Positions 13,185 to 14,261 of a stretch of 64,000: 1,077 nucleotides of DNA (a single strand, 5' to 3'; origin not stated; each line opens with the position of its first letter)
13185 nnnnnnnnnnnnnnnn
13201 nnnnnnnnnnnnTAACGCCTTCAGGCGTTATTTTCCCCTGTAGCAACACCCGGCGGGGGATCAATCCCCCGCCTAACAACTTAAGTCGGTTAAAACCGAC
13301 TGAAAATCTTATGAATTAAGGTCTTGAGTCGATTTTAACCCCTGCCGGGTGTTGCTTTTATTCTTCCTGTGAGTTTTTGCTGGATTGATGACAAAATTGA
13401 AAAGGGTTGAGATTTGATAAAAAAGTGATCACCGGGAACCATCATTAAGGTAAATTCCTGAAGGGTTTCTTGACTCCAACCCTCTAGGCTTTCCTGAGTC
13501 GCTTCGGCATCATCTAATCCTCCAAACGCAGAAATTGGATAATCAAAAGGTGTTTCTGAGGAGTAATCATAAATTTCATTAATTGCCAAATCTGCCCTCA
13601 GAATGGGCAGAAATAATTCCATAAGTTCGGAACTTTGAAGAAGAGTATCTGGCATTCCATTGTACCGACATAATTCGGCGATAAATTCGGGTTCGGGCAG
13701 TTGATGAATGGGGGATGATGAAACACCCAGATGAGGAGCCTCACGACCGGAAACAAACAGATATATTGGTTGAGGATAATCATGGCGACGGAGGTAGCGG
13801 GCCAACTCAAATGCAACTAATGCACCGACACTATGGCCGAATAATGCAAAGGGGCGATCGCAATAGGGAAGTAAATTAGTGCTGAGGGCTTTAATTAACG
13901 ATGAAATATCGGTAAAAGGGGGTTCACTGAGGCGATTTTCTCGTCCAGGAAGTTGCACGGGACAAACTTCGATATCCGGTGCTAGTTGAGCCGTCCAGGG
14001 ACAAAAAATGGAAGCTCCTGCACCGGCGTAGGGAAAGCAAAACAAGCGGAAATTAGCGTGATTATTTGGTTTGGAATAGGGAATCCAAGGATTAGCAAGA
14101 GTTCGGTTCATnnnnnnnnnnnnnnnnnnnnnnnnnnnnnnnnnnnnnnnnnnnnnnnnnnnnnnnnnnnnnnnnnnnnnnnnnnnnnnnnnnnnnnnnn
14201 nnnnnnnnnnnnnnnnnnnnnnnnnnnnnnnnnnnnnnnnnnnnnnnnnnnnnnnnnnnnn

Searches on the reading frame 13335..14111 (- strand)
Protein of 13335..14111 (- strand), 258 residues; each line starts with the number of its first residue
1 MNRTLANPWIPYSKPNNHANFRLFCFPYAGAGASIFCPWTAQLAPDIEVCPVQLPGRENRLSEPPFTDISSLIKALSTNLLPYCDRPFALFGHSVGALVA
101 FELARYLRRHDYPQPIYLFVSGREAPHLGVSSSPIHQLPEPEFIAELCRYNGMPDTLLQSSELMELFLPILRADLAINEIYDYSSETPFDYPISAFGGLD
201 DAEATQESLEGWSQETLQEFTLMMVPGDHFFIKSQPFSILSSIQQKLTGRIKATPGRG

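Call 9: search_protein_families(library=pfam, proteins=[window:13335-14111:-])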
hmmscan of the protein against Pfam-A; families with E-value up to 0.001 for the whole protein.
window:13335-14111:- (258 aa): 2 families
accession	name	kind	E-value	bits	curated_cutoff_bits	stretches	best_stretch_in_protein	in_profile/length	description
PF00975.26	Thioesterase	-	6.2e-46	157.9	26.4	1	22-246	2-225/226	Thioesterase domain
PF12697.13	Abhydrolase_6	-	1e-05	26.7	26.3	1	30-126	8-85/217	Alpha/beta hydrolase family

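Call 20: search_protein_families(library=ncbifam, proteins=[window:13335-14111:-], max_evalue=0.00001)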
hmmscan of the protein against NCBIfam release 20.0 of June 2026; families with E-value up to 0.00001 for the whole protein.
window:13335-14111:- (258 aa): 0 families
